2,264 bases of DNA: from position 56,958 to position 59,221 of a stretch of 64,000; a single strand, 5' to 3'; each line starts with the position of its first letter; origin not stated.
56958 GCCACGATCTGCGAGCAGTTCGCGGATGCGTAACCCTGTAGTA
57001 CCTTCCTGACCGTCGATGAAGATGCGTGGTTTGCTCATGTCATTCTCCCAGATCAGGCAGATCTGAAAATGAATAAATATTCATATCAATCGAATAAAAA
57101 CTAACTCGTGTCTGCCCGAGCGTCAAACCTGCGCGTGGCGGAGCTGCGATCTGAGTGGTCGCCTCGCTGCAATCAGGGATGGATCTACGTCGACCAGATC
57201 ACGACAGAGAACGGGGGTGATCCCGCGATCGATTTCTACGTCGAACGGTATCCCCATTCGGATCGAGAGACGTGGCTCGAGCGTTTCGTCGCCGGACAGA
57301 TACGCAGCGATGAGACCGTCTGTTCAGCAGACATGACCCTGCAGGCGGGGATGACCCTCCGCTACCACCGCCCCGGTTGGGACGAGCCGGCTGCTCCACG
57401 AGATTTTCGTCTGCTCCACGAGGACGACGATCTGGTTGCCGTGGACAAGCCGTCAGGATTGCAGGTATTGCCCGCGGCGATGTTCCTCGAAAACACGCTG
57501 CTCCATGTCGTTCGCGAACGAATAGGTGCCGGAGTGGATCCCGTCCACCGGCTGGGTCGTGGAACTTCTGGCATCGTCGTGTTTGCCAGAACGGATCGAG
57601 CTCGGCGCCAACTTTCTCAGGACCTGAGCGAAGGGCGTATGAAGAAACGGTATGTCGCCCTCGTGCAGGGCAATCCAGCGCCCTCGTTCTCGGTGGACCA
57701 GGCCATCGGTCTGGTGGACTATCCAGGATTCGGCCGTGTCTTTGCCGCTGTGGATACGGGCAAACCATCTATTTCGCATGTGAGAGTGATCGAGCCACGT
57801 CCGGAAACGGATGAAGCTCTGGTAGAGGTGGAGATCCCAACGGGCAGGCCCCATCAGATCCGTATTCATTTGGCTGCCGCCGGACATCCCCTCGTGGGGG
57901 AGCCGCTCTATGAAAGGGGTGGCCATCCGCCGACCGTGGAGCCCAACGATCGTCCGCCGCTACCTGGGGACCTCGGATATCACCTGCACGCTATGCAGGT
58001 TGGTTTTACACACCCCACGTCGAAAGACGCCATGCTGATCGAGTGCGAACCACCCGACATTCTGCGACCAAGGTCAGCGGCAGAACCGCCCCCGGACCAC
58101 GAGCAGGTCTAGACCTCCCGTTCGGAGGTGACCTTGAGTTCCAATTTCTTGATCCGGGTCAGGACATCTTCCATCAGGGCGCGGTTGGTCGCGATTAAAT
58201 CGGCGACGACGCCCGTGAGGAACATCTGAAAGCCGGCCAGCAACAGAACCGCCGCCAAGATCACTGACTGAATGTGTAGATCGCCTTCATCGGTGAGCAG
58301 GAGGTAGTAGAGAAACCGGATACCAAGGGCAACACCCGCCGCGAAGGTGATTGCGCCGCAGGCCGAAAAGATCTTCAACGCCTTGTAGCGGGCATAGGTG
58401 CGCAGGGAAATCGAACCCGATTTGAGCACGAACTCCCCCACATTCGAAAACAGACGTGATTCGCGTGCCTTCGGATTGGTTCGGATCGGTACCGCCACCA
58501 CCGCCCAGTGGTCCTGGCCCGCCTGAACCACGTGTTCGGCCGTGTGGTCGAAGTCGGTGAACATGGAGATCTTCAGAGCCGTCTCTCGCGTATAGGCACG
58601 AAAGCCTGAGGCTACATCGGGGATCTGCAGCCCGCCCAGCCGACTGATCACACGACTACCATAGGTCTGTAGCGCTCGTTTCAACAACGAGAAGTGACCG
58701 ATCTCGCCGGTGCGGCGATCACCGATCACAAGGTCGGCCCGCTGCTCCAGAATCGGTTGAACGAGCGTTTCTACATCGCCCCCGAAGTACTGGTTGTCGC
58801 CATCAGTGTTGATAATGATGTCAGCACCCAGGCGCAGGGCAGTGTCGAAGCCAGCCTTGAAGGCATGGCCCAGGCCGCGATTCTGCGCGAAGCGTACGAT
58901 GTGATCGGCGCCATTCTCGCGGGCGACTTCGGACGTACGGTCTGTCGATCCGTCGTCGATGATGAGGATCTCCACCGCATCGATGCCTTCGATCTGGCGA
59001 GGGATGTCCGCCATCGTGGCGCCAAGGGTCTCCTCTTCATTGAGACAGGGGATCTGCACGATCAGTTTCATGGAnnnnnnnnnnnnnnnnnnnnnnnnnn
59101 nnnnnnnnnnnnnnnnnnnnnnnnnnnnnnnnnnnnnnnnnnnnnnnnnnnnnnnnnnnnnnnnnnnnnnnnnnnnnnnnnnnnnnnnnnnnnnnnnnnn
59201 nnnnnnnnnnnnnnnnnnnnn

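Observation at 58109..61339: Tightly coupled operon: PA-IL-like lectin, APH-fold kinase, FNR-type reductase, polyprenyl-phosphate GT2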

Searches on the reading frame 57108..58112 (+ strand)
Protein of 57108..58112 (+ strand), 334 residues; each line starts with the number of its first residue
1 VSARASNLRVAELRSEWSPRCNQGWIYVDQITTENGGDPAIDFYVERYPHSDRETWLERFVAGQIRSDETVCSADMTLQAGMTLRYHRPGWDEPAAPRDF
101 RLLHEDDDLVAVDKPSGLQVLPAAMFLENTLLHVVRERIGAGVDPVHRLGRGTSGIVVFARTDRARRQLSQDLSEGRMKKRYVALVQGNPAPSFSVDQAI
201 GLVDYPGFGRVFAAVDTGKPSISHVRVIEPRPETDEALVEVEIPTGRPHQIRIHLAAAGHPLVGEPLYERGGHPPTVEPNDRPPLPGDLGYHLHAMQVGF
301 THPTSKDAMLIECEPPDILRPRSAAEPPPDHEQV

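Call 3: search_protein_families(library=pfam, proteins=[window:57108-58112:+], max_evalue=0.01)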
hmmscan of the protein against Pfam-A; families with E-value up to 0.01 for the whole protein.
window:57108-58112:+ (334 aa): 1 family
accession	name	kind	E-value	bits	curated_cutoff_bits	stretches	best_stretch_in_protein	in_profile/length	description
PF00849.27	PseudoU_synth_2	-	2e-26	93.5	26.8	1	108-257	1-152/152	RNA pseudouridylate synthase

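Call 4: search_protein_families(library=ncbifam, proteins=[window:57108-58112:+], max_evalue=0.01)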
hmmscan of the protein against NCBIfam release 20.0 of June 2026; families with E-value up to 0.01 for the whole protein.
window:57108-58112:+ (334 aa): 7 families
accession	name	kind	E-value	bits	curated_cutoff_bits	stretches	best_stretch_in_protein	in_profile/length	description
TIGR00005.1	rluA_subfam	subfamily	4.2e-57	193.7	192.7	1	41-316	9-287/298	RluA family pseudouridine synthase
NF007543.0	PRK10158.1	equivalog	2.9e-25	89.2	286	1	100-311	14-213/219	bifunctional tRNA pseudouridine(32) synthase/23S rRNA pseudouridine(746) synthase RluA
NF008385.0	PRK11180.1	equivalog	7.7e-25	87.9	351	1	101-317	85-303/325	23S rRNA pseudouridine(1911/1915/1917) synthase RluD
NF008321.0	PRK11112.1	equivalog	6.1e-23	81.4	328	1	102-313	4-221/257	tRNA pseudouridine(65) synthase TruC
NF008249.0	PRK11025.1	equivalog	2.7e-22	79.1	378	1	101-314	94-301/317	23S rRNA pseudouridine(955/2504/2580) synthase RluC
TIGR01621.1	RluA-like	hypoth_equivalog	3.7e-14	52.5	222.3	1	101-270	3-167/217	TIGR01621 family pseudouridine synthase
TIGR00093.1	TIGR00093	subfamily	0.0055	16.5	109.3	0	137-261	24-134/161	pseudouridine synthase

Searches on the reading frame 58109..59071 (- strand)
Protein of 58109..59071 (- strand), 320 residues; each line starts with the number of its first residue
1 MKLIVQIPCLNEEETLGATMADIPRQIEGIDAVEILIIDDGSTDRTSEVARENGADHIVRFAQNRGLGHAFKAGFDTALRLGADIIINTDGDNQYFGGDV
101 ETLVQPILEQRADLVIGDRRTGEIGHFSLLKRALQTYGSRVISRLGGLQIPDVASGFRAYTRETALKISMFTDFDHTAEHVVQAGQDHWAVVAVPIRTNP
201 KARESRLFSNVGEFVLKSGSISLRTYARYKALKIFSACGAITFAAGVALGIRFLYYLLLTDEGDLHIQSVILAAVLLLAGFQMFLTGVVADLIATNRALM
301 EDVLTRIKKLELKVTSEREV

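Call 3: search_protein_families(library=pfam, proteins=[window:58109-59071:-], max_evalue=0.01)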
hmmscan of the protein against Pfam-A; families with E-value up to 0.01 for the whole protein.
window:58109-59071:- (320 aa): 1 family
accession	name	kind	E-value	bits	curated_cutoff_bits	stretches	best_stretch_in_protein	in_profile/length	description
PF00535.33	Glycos_transf_2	-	5.5e-22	78.9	23.3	1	6-163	3-162/168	Glycosyl transferase family 2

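Call 4: search_protein_families(library=ncbifam, proteins=[window:58109-59071:-], max_evalue=0.01)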
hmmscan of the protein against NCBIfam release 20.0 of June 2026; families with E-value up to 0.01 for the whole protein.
window:58109-59071:- (320 aa): 18 families
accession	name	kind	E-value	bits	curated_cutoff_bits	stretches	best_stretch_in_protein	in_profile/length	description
TIGR04182.1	glyco_TIGR04182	equivalog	1.8e-34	119.5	325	1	4-297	3-286/293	S-layer glycoprotein N-glycosyltransferase AglJ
NF058614.1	PPMAGASynPpgS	equivalog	5.5e-21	75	370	1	5-196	4-194/226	polyprenyl-phospho-N-acetylgalactosaminyl synthase PpgS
NF041391.1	DPhHxTase_Halo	equivalog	4.9e-18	64.9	375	1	10-208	4-193/213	dolichyl-phosphate hexose transferase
NF047588.1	GlcsyltransPgfSStrep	equivalog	2.7e-13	49.8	500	1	1-293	1-287/308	glycosyltransferase PgfS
NF007986.1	PRK10714.1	equivalog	1.4e-10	40.7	529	1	2-293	7-293/316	undecaprenyl-phosphate 4-deoxy-4-formamido-L-arabinose transferase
NF010496.0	PRK13915.1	equivalog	1.2e-09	37.7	262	1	4-110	34-145/307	glucosyl-3-phosphoglycerate synthase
TIGR04283.1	glyco_like_mftF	equivalog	2.4e-08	33.9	182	1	5-66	3-61/221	TIGR04283 family arsenosugar biosynthesis glycosyltransferase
NF041865.1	EpsU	equivalog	1e-07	31.4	700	1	4-94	42-134/394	exopolysaccharide biosynthesis GT2 family glycosyltransferase EpsU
TIGR03937.1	PgaC_IcaA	equivalog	4.3e-07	29.2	422.3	1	5-93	49-136/407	poly-beta-1,6-N-acetyl-D-glucosamine synthase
NF041875.1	EPS_EpsD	equivalog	4e-06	26.4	370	1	5-117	3-114/325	exopolysaccharide biosynthesis glycosyltransferase EpsD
NF007482.0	PRK10073.1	equivalog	4.3e-06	26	423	1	2-78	7-84/334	glycosyltransferase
TIGR03469.1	HpnB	hypoth_equivalog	6e-05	22.2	379.25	1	5-115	48-168/386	hopene-associated glycosyltransferase HpnB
NF053846.1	glyco_with_XrtP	equivalog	0.0009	18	520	1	7-60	47-98/440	XrtP-associated glycosyltransferase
TIGR01556.1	rhamnosyltran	subfamily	0.0012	18.1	200.55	1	32-94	21-85/281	rhamnosyltransferase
TIGR04242.1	nodulat_NodC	equivalog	0.0015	17.5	550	1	5-104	52-153/395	chitooligosaccharide synthase NodC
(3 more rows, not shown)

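Call 40: search_solved_structures(query=window:58109-59071:-, max_evalue=0.001)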
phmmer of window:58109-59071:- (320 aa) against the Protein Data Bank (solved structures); distinct sequences matched with E-value up to 0.001: 10.
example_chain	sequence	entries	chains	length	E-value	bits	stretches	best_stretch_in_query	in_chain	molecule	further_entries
5mlz_A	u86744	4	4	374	2.1e-10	43.6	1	1-203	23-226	Dolichol monophosphate mannose synthase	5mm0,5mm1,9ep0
9bhc_C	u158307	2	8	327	7.1e-08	35.3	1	2-163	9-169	Undecaprenyl-phosphate 4-deoxy-4-formamido-L-arabinose transferase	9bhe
8vxh_A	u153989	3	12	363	8.6e-08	35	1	2-163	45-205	Undecaprenyl-phosphate 4-deoxy-4-formamido-L-arabinose transferase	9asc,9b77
9hwj_A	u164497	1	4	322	2.3e-07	33.6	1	2-165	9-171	Undecaprenyl-phosphate 4-deoxy-4-formamido-L-arabinose transferase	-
2z87_A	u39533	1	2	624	5.6e-06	29.1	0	30-88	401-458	Chondroitin synthase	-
2z86_A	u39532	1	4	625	5.7e-06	29.1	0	30-88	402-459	Chondroitin synthase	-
5eke_A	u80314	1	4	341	2.3e-05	27.1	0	2-168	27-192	Uncharacterized glycosyltransferase sll0501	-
5ekp_C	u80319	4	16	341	2.6e-05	26.9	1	2-293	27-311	Uncharacterized glycosyltransferase sll0501 | Glycosyltransferase sll0501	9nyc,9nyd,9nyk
9nye_A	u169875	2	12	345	2.8e-05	26.8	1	3-293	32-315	Glycosyltransferase sll0501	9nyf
6p61_A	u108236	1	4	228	0.0007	22.2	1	6-108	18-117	Glycosyltransferase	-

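Call 48: search_protein_families(library=padloc, proteins=[window:58109-59071:-], max_evalue=0.01)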
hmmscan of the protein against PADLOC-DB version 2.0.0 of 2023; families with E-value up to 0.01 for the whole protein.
window:58109-59071:- (320 aa): 0 families
